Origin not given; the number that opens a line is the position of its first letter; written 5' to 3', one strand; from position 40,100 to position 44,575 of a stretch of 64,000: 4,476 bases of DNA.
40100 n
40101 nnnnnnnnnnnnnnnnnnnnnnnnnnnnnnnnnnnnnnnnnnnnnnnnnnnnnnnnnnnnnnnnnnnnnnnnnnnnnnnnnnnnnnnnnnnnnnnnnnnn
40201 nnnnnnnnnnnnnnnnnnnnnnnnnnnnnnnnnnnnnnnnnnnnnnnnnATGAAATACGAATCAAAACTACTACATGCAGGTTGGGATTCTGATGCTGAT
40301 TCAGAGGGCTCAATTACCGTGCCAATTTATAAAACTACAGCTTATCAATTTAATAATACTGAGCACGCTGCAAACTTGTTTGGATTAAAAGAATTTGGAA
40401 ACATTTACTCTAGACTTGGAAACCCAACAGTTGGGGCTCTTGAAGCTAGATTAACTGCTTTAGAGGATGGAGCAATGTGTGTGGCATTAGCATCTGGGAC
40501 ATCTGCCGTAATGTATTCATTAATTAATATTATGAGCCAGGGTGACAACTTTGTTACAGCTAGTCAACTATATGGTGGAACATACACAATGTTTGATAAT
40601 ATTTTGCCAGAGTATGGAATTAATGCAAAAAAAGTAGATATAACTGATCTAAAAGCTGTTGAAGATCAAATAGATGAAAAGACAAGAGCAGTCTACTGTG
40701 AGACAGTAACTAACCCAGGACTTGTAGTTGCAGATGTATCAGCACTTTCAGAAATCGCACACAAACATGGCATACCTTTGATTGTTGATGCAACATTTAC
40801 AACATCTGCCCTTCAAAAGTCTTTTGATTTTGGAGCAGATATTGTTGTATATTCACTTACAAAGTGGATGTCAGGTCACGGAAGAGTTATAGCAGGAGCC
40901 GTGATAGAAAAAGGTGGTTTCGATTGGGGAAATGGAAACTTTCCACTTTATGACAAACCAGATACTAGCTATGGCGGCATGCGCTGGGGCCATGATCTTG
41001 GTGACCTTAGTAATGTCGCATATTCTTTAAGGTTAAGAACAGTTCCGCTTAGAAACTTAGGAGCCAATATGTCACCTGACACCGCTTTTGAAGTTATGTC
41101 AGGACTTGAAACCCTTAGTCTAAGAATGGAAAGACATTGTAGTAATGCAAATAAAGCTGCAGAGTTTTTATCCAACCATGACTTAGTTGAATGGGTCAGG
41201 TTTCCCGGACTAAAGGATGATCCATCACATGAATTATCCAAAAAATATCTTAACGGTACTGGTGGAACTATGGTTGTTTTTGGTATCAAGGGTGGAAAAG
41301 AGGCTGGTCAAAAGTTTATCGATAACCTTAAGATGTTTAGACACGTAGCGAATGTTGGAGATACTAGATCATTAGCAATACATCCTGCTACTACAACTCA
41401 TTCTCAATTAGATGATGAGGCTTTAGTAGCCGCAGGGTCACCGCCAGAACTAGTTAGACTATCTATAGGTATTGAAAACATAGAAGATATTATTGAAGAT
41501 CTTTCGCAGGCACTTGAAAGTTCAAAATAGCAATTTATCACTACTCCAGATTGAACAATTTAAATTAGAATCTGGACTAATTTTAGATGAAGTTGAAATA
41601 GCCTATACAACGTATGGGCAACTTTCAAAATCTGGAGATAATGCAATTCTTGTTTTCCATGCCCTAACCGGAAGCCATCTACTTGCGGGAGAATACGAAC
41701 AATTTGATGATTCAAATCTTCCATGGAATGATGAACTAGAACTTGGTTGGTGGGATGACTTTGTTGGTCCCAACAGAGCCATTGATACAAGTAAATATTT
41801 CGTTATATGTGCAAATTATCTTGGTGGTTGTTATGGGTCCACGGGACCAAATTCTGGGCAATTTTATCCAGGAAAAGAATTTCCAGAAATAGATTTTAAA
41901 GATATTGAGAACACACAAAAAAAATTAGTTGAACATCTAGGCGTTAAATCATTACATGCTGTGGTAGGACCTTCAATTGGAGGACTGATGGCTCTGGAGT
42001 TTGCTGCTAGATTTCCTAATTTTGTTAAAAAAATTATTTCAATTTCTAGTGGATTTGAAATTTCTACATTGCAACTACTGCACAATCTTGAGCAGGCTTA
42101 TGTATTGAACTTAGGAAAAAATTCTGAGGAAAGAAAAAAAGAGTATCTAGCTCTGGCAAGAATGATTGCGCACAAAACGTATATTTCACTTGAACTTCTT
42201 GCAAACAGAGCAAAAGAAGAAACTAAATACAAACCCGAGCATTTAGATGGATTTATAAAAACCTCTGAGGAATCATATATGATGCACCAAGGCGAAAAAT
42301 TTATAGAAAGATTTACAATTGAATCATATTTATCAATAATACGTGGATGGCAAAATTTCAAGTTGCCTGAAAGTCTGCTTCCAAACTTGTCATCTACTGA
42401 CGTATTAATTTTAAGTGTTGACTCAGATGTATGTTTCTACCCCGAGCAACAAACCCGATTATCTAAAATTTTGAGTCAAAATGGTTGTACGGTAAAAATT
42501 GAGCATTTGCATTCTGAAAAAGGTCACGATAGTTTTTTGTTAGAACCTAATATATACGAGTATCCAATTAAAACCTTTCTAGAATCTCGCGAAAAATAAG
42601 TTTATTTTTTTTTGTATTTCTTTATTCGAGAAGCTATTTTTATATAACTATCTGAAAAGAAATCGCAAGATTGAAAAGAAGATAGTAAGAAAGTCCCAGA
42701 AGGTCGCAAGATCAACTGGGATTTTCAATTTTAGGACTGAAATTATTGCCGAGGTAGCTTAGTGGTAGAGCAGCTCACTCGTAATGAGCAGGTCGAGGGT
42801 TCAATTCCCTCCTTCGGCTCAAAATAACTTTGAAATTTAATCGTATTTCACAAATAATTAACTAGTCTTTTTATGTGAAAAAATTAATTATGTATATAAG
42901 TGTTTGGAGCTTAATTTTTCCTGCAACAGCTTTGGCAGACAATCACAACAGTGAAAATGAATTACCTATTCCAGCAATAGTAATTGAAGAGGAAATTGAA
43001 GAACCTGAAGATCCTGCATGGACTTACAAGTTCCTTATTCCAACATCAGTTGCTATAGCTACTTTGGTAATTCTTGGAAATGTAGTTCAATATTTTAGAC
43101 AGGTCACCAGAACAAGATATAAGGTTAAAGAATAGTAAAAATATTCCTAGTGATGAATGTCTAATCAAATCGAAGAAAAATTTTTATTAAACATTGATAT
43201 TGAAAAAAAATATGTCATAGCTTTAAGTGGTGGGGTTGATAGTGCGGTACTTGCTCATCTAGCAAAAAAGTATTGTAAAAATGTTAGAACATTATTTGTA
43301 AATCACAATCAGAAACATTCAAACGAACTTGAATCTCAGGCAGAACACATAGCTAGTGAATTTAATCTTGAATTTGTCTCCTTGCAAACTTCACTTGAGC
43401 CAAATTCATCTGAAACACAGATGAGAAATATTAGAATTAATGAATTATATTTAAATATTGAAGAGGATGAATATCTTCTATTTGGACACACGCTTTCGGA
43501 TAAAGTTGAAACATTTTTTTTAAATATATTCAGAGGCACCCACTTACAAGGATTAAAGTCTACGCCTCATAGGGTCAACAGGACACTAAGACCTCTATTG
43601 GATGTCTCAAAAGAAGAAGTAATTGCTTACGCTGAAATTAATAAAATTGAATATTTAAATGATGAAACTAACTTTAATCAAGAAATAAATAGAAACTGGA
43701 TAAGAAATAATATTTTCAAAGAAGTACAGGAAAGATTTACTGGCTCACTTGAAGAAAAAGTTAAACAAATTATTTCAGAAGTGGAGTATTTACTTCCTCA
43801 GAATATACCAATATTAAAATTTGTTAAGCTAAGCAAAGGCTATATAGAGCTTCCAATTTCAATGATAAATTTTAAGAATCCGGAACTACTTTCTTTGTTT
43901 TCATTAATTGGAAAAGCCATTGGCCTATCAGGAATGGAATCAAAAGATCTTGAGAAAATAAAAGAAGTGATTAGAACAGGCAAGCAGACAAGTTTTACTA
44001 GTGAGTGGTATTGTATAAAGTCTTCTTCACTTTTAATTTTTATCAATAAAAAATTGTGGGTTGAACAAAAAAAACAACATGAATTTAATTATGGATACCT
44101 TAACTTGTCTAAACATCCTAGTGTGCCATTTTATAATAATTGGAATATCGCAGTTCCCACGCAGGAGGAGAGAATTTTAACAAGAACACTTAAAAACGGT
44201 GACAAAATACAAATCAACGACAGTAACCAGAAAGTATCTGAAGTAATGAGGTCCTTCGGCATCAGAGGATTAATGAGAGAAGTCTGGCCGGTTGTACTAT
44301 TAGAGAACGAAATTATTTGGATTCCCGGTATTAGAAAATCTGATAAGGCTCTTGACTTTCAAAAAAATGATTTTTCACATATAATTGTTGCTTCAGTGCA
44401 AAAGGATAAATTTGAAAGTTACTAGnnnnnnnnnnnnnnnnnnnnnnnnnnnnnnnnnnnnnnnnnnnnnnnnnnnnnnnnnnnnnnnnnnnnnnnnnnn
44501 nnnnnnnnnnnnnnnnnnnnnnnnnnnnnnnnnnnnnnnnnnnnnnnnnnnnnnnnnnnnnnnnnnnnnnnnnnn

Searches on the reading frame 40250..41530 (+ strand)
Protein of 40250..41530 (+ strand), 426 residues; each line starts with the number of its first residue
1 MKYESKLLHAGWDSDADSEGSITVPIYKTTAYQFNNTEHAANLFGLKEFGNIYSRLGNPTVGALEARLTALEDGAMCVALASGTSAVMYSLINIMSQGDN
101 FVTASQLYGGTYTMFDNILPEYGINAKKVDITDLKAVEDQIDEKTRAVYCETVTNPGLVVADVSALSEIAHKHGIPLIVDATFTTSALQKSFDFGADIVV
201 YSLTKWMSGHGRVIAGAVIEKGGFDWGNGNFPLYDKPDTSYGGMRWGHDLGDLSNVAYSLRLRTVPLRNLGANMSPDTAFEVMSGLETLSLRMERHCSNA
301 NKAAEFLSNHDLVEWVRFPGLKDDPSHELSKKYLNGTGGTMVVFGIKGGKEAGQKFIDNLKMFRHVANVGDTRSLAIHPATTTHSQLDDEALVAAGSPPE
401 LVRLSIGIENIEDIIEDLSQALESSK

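Call 4: search_protein_families(library=ncbifam, proteins=[window:40250-41530:+])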
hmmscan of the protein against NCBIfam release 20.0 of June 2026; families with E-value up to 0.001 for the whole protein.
window:40250-41530:+ (426 aa): 58 families (the best 25 are shown)
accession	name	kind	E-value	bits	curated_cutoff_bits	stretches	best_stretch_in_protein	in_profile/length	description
TIGR01326.1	OAH_OAS_sulfhy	subfamily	3.5e-167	556.4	495.1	1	3-423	2-418/418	O-acetylhomoserine aminocarboxypropyltransferase/cysteine synthase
NF006096.0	PRK08248.1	equivalog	1.7e-153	511.3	726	1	2-425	8-428/431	homocysteine synthase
NF004650.0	PRK05994.1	equivalog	2.6e-149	497.7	667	1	4-423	9-425/427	O-acetylhomoserine aminocarboxypropyltransferase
NF004757.0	PRK06084.1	equivalog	4.5e-149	496.9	790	1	1-426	1-424/425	bifunctional O-acetylhomoserine aminocarboxypropyltransferase/cysteine synthase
NF005872.0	PRK07812.1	equivalog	1.6e-144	481.6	703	1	2-425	16-435/439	bifunctional o-acetylhomoserine/o-acetylserine sulfhydrylase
NF006004.0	PRK08134.1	equivalog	3.1e-136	454.5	636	1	2-425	8-428/433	O-acetylhomoserine aminocarboxypropyltransferase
NF004125.0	PRK05613.1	equivalog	2.5e-121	405.2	765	1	3-423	14-435/437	O-acetylhomoserine/O-acetylserine sulfhydrylase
NF005695.0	PRK07503.1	equivalog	1.6e-108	363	666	2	4-220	11-226/403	methionine gamma-lyase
NF005215.0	PRK06702.1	equivalog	7e-104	348.1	709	1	23-424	25-424/432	bifunctional O-acetylhomoserine aminocarboxypropyltransferase/cysteine synthase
NF004876.0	PRK06234.1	subfamily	2.5e-103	346.2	666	2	3-224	9-231/400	methionine gamma-lyase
TIGR01328.1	met_gam_lyase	equivalog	2.8e-103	345.8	549.7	2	2-220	3-220/391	methionine gamma-lyase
NF006003.0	PRK08133.1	equivalog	8.6e-103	344.1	522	2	22-220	29-227/396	O-succinylhomoserine sulfhydrylase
TIGR01325.1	O_suc_HS_sulf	equivalog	3.5e-100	335.3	510.05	2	25-221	20-216/380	O-succinylhomoserine sulfhydrylase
NF005871.0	PRK07811.1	equivalog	3.8e-92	308.9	513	2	3-220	13-222/389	cystathionine gamma-synthase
NF005263.0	PRK06767.1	equivalog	9.5e-91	304.7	617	2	2-221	5-223/392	methionine gamma-lyase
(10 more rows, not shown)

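Call 9: find_related_loci(query=window:40250-41530:+, collection=genome_contigs, flank=3000)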
Query window:40250-41530:+ (426 aa) in genome_contigs; peptide patterns used: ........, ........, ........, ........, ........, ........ (x = any residue, [..] = any of these).
599 stretches matched a pattern (row limit reached: there are more); 583 encode a relative of the query (tblastn E <= 1e-3); the best 80 are kept; 80 distinct loci.
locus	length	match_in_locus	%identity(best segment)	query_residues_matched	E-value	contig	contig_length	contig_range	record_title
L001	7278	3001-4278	96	1-426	0e+0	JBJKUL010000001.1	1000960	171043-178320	MAG: Candidatus Actinomarina sp. isolate LRMED-058 Acidimicrobiia-LRMED-058-C1, whole genome shotgun sequence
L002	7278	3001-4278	94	1-426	0e+0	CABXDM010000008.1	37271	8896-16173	MAG: uncultured Candidatus Actinomarina sp. isolate AG-313-L19 genome assembly, contig: AG-313-L19_NODE_8, whole genome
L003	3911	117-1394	94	1-426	0e+0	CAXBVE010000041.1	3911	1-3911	MAG TPA_asm: uncultured Candidatus Actinomarinales bacterium isolate SRR3724566_metabat2_9 genome assembly, contig: ERZ4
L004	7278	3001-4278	94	1-426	0e+0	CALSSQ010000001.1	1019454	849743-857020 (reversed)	MAG: uncultured Candidatus Actinomarinales bacterium isolate AA_MB45 genome assembly, contig: contig_3032_AA_MB45, whole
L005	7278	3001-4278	93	1-426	0e+0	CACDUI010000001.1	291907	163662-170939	uncultured Candidatus Actinomarina sp. isolate AG-390-E09 genome assembly, contig: AG-390-E09_NODE_1, whole genome shotg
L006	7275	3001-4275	89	1-425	0e+0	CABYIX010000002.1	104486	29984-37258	MAG: uncultured Candidatus Actinomarina sp. isolate AG-333-E10 genome assembly, contig: AG-333-E10_NODE_2, whole genome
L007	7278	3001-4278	89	1-426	0e+0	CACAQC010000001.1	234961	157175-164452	uncultured Candidatus Actinomarina sp. isolate AG-349-A01 genome assembly, contig: AG-349-A01_NODE_1, whole genome shotg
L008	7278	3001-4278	90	1-426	0e+0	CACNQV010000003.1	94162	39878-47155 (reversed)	MAG: uncultured Candidatus Actinomarina sp. isolate AH-287-A16 genome assembly, contig: AH-287-A16_NODE_3, whole genome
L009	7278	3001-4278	91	1-426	0e+0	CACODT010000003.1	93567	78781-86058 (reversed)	MAG: uncultured Candidatus Actinomarina sp. isolate AH-321-A09 genome assembly, contig: AH-321-A09_NODE_3, whole genome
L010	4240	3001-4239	90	1-413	0e+0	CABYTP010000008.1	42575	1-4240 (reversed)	MAG: uncultured Candidatus Actinomarina sp. isolate AG-333-M17 genome assembly, contig: AG-333-M17_NODE_8, whole genome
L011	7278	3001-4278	90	1-426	0e+0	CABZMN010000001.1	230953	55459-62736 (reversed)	MAG: uncultured Candidatus Actinomarina sp. isolate AG-337-K14 genome assembly, contig: AG-337-K14_NODE_1, whole genome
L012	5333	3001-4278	90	1-426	0e+0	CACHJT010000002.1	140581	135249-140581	uncultured Candidatus Actinomarina sp. isolate AG-911-M23 genome assembly, contig: AG-911-M23_NODE_2, whole genome shotg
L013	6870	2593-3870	90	1-426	0e+0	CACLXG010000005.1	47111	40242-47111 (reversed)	uncultured Candidatus Actinomarina sp. isolate AG-917-O09 genome assembly, contig: AG-917-O09_NODE_5, whole genome shotg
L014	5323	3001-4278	90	1-426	0e+0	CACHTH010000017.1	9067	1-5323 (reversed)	uncultured Candidatus Actinomarina sp. isolate AG-912-D06 genome assembly, contig: AG-912-D06_NODE_17, whole genome shot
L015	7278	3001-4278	90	1-426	0e+0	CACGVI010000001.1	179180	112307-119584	uncultured Candidatus Actinomarina sp. isolate AG-910-M10 genome assembly, contig: AG-910-M10_NODE_1, whole genome shotg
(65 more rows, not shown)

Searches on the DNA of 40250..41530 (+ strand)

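Call 66: search_rna_families(sources=[L001, L005, L006, L007, L008, L013, L015, L017, L020, L024, L028, L030, L031, L073], threshold=gathering)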
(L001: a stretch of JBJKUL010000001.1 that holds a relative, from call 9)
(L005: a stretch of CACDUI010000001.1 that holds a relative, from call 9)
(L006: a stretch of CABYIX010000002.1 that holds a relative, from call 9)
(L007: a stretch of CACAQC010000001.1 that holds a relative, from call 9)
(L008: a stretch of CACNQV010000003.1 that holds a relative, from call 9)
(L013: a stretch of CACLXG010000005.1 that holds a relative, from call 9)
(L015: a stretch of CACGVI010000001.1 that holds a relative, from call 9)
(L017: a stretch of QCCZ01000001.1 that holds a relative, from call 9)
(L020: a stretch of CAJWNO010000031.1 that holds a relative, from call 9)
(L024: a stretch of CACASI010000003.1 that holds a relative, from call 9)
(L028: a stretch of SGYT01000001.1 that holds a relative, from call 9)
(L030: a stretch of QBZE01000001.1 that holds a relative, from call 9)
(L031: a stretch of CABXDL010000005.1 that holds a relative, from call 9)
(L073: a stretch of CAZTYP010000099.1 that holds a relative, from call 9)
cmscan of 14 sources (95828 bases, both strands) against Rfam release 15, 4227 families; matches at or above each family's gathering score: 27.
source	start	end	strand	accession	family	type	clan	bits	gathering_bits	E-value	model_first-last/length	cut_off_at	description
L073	2810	2913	+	RF00162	SAM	Cis-reg; riboswitch;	CL00012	86.1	44.4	8.2e-19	1-108/108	no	SAM riboswitch aptamer (S box leader)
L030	2885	2977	+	RF01725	SAM-I-IV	Cis-reg; riboswitch;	CL00012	77.4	41.1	4.7e-11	1-99/99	no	SAM-I/IV (S-adenosyl methionine) riboswitch aptamer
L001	2882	2974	+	RF01725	SAM-I-IV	Cis-reg; riboswitch;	CL00012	75.6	41.1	1.1e-10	1-99/99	no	SAM-I/IV (S-adenosyl methionine) riboswitch aptamer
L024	2882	2974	+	RF01725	SAM-I-IV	Cis-reg; riboswitch;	CL00012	75.4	41.1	1.3e-10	1-99/99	no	SAM-I/IV (S-adenosyl methionine) riboswitch aptamer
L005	2881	2973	+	RF01725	SAM-I-IV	Cis-reg; riboswitch;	CL00012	74.8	41.1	1.7e-10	1-99/99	no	SAM-I/IV (S-adenosyl methionine) riboswitch aptamer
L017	2881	2973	+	RF01725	SAM-I-IV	Cis-reg; riboswitch;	CL00012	74.6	41.1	1.9e-10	1-99/99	no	SAM-I/IV (S-adenosyl methionine) riboswitch aptamer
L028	2884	2976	+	RF01725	SAM-I-IV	Cis-reg; riboswitch;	CL00012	74.1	41.1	2.5e-10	1-99/99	no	SAM-I/IV (S-adenosyl methionine) riboswitch aptamer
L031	2883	2975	+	RF01725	SAM-I-IV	Cis-reg; riboswitch;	CL00012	74.1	41.1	2.4e-10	1-99/99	no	SAM-I/IV (S-adenosyl methionine) riboswitch aptamer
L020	2075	2167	+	RF01725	SAM-I-IV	Cis-reg; riboswitch;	CL00012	73.6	41.1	3.2e-10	1-99/99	no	SAM-I/IV (S-adenosyl methionine) riboswitch aptamer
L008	2881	2973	+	RF01725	SAM-I-IV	Cis-reg; riboswitch;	CL00012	72.2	41.1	6.6e-10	1-99/99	no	SAM-I/IV (S-adenosyl methionine) riboswitch aptamer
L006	2881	2973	+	RF01725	SAM-I-IV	Cis-reg; riboswitch;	CL00012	72.1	41.1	7e-10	1-99/99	no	SAM-I/IV (S-adenosyl methionine) riboswitch aptamer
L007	2881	2973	+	RF01725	SAM-I-IV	Cis-reg; riboswitch;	CL00012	72.1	41.1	6.7e-10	1-99/99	no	SAM-I/IV (S-adenosyl methionine) riboswitch aptamer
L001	5590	5661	+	RF00005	tRNA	Gene; tRNA;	CL00001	70.9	29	2.7e-13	1-71/71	no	tRNA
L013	2474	2565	+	RF01725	SAM-I-IV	Cis-reg; riboswitch;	CL00012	70.7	41.1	1.4e-09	1-99/99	no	SAM-I/IV (S-adenosyl methionine) riboswitch aptamer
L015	2883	2975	+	RF01725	SAM-I-IV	Cis-reg; riboswitch;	CL00012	69.3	41.1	2.8e-09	1-99/99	no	SAM-I/IV (S-adenosyl methionine) riboswitch aptamer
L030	1648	1739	+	RF01725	SAM-I-IV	Cis-reg; riboswitch;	CL00012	67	41.1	9.1e-09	1-99/99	no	SAM-I/IV (S-adenosyl methionine) riboswitch aptamer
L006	1649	1738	+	RF01725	SAM-I-IV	Cis-reg; riboswitch;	CL00012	64.5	41.1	3.2e-08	1-99/99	no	SAM-I/IV (S-adenosyl methionine) riboswitch aptamer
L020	835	924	+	RF01725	SAM-I-IV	Cis-reg; riboswitch;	CL00012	63.6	41.1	5.1e-08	1-99/99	no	SAM-I/IV (S-adenosyl methionine) riboswitch aptamer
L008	1647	1735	+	RF01725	SAM-I-IV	Cis-reg; riboswitch;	CL00012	62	41.1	1.2e-07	1-99/99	no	SAM-I/IV (S-adenosyl methionine) riboswitch aptamer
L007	1640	1729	+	RF01725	SAM-I-IV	Cis-reg; riboswitch;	CL00012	61.9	41.1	1.2e-07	1-99/99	no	SAM-I/IV (S-adenosyl methionine) riboswitch aptamer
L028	1646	1735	+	RF01725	SAM-I-IV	Cis-reg; riboswitch;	CL00012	61.7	41.1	1.4e-07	1-99/99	no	SAM-I/IV (S-adenosyl methionine) riboswitch aptamer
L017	1649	1739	+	RF01725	SAM-I-IV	Cis-reg; riboswitch;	CL00012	61.2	41.1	1.7e-07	1-99/99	no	SAM-I/IV (S-adenosyl methionine) riboswitch aptamer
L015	1647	1735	+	RF01725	SAM-I-IV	Cis-reg; riboswitch;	CL00012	60.8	41.1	2.1e-07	1-99/99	no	SAM-I/IV (S-adenosyl methionine) riboswitch aptamer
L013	1238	1326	+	RF01725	SAM-I-IV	Cis-reg; riboswitch;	CL00012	60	41.1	3.3e-07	1-99/99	no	SAM-I/IV (S-adenosyl methionine) riboswitch aptamer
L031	1647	1737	+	RF01725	SAM-I-IV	Cis-reg; riboswitch;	CL00012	59.9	41.1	3.4e-07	1-99/99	no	SAM-I/IV (S-adenosyl methionine) riboswitch aptamer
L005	1642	1730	+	RF01725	SAM-I-IV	Cis-reg; riboswitch;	CL00012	58.6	41.1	6.4e-07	1-99/99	no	SAM-I/IV (S-adenosyl methionine) riboswitch aptamer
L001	1642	1731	+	RF01725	SAM-I-IV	Cis-reg; riboswitch;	CL00012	57.9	41.1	9.3e-07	1-99/99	no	SAM-I/IV (S-adenosyl methionine) riboswitch aptamer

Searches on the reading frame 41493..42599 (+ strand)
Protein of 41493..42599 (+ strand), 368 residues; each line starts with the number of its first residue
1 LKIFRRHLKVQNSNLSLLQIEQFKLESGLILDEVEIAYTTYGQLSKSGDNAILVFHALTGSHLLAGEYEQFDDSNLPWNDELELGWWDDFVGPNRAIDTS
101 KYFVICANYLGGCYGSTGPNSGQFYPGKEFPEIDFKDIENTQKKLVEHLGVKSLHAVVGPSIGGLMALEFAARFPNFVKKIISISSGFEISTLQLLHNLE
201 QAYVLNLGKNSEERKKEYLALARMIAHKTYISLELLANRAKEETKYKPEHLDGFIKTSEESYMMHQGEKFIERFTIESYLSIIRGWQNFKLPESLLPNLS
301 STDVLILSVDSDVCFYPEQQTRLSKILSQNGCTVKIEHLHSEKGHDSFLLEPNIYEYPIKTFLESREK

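Call 4: search_protein_families(library=ncbifam, proteins=[window:41493-42599:+])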
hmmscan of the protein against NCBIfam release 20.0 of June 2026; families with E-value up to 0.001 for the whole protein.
window:41493-42599:+ (368 aa): 13 families
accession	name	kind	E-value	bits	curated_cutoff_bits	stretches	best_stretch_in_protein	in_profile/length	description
TIGR01392.2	MetX_acetyl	equivalog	8.9e-82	275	500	1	20-363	2-350/351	homoserine O-acetyltransferase MetX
NF001209.0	PRK00175.1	equivalog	1.3e-81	274.4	331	1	12-366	12-375/381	homoserine O-acetyltransferase MetX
NF047916.1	MetX_succinyl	exception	1.3e-64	218.5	560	1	21-364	14-367/370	homoserine O-succinyltransferase MetX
NF047917.1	MetX_acetyl_MTB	exception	6.9e-62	209.6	475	1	14-364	6-360/361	homoserine O-acetyltransferase MetX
NF005262.1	PRK06765.1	equivalog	3e-43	148.2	450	1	18-363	7-365/366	E22 family MetX-like putative esterase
NF006449.0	PRK08775.1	equivalog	2.8e-29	102.1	296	1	83-365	82-339/344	homoserine O-succinyltransferase MetX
NF005757.0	PRK07581.1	subfamily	4.5e-29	101.4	332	2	88-247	58-223/339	hypothetical protein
NF047915.1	homoser_Ac_Staph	exception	1.3e-20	74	500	1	14-364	4-314/320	homoserine O-acetyltransferase MetX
NF005071.0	PRK06489.1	equivalog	1.2e-18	67.4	305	1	19-186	36-188/362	hypothetical protein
TIGR03343.1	biphenyl_bphD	equivalog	8.7e-07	28.4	462.15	1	142-260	91-207/282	2-hydroxy-6-oxo-6-phenylhexa-2,4-dienoate hydrolase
NF050089.1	i_nPHAscl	equivalog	5.5e-05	22.4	300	1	135-186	67-117/288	intracellular short-chain-length polyhydroxyalkanoate depolymerase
NF051488.1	bifunc_PcaDC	exception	0.0007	18.8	390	0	134-194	60-119/375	bifunctional 3-oxoadipate enol-lactonase/4-carboxymuconolactone decarboxylase PcaDC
TIGR03611.1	RutD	equivalog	0.00074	19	238.5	0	132-186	60-113/258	pyrimidine utilization protein D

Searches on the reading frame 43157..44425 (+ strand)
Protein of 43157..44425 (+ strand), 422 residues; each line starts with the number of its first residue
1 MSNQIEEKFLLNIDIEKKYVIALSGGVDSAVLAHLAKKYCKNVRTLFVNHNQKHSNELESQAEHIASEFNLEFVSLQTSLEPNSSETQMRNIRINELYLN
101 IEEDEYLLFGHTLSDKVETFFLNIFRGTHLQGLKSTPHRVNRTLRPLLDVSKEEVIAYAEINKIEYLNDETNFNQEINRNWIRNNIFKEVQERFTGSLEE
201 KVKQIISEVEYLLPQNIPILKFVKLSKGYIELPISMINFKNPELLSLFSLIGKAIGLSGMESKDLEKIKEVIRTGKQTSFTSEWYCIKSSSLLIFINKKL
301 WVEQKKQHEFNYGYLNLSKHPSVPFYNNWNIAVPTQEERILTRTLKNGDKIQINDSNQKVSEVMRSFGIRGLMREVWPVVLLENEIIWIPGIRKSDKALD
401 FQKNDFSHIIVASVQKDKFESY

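Call 4: search_protein_families(library=ncbifam, proteins=[window:43157-44425:+])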
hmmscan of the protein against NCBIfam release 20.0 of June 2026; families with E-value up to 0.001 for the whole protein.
window:43157-44425:+ (422 aa): 17 families
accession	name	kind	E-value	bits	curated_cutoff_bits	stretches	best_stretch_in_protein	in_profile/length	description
TIGR02432.1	lysidine_TilS_N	equivalog_domain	1.6e-37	129.3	93.6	1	18-187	1-188/189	tRNA lysidine(34) synthetase TilS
NF007942.0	PRK10660.1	equivalog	1.4e-23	83.4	606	1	6-195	7-208/439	tRNA lysidine(34) synthetase TilS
TIGR00364.1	TIGR00364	equivalog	2.8e-09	36.8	150.3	1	20-80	2-61/201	7-cyano-7-deazaguanine synthase QueC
NF049949.1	tRNAsynTtuAPyrococ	equivalog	1.2e-08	34.5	450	1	13-178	44-227/292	tRNA-5-methyluridine(54) 2-sulfurtransferase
NF007972.0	PRK10696.1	equivalog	2.9e-07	30.1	272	1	106-196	146-239/295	tRNA 2-thiocytidine(32) synthetase TtcA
NF010587.0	PRK13980.1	equivalog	3.1e-07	29.9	255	1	17-74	32-90/267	NAD+ synthase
TIGR00884.1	guaA_Cterm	equivalog_domain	4.2e-07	29.6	338.75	1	16-77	16-78/310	glutamine-hydrolyzing GMP synthase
TIGR00268.2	TIGR00268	equivalog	4.6e-07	29.4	150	1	12-79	9-77/259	ATP-dependent sacrificial sulfur transferase LarE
NF000848.1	PRK00074.1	equivalog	7e-07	28.2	400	1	16-77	213-276/512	glutamine-hydrolyzing GMP synthase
NF001138.1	PRK00143.1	equivalog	1.2e-05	24.4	284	1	20-66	3-56/345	tRNA 2-thiouridine(34) synthase MnmA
TIGR00552.1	nadE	equivalog_domain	1.7e-05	24.2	63.65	1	16-78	22-86/251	NAD(+) synthase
NF047749.1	tRNAThiolNcsA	equivalog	6.3e-05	22.2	500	0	103-196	162-266/322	tRNA 2-thiolation protein NcsA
TIGR00420.1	trmU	equivalog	8.1e-05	21.6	236.95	1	18-70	2-63/351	tRNA 2-thiouridine(34) synthase MnmA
TIGR00342.1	TIGR00342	equivalog_domain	0.00011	21.4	264.5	0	17-69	173-225/373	tRNA uracil 4-sulfurtransferase ThiI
NF002537.0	PRK02090.1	equivalog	0.00033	20.3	154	0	15-88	39-111/244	phosphoadenylyl-sulfate reductase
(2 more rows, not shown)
